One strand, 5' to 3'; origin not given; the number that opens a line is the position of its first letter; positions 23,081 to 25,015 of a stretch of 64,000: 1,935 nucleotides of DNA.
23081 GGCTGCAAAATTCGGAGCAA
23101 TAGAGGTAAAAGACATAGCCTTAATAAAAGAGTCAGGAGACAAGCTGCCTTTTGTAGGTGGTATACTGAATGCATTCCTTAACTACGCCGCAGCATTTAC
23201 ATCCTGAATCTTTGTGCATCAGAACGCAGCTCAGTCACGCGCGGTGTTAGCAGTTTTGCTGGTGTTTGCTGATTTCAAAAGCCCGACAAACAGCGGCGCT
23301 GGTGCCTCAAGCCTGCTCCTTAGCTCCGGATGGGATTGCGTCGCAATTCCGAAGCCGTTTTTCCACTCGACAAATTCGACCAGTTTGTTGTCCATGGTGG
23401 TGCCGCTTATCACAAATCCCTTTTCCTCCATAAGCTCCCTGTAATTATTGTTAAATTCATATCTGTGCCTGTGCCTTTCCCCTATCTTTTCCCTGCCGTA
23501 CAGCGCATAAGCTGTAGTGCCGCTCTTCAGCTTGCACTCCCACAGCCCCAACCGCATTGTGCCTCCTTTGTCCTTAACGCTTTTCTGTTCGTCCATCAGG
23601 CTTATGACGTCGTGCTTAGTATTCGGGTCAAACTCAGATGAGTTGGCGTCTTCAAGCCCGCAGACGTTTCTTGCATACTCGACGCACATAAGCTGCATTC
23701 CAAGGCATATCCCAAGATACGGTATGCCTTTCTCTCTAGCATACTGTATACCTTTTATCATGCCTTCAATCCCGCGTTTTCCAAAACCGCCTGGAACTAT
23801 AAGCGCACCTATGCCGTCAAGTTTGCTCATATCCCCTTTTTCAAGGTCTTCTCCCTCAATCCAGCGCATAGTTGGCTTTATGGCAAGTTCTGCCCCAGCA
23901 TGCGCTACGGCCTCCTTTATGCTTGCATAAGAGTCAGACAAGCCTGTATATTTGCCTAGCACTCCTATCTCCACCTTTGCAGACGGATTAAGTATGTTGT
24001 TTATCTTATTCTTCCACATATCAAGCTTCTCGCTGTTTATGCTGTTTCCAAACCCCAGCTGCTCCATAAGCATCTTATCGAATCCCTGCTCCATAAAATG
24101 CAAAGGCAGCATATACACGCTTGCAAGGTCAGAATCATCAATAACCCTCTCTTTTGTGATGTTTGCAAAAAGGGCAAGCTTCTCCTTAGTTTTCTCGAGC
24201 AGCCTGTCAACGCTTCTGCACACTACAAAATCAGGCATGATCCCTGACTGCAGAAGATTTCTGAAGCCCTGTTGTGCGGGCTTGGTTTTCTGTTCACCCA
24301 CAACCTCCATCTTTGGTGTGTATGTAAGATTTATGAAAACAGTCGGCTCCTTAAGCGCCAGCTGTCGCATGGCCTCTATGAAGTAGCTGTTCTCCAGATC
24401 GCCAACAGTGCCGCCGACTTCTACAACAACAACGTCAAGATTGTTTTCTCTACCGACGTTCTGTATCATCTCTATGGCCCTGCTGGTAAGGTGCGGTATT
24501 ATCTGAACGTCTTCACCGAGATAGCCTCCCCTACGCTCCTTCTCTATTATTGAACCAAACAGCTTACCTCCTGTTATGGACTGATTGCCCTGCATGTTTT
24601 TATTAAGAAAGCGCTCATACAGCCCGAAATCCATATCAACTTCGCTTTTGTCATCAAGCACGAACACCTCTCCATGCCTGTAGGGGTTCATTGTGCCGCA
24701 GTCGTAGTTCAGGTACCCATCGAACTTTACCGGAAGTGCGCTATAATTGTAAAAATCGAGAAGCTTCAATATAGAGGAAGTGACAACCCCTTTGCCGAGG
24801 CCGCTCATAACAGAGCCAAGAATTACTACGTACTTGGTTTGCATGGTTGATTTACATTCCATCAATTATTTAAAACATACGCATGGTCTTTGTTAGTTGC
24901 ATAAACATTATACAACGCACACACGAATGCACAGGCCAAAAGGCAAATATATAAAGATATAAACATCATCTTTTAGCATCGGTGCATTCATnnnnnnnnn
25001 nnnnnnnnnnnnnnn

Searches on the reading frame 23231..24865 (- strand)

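Call 76: search_protein_families(library=pfam, proteins=[window:23231-24865:-], max_evalue=0.0001)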
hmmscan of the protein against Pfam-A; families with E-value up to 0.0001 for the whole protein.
window:23231-24865:- (544 aa): 3 families
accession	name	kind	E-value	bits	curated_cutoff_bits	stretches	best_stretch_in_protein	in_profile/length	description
PF06418.20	CTP_synth_N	-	9.5e-93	310.8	26.1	1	11-271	1-264/265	CTP synthase N-terminus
PF00117.34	GATase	-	1.7e-34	119.6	22.8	1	310-530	3-188/190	Glutamine amidotransferase class-I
PF07722.19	Peptidase_C26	-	7.5e-05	23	20.5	0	373-514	98-219/219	Peptidase C26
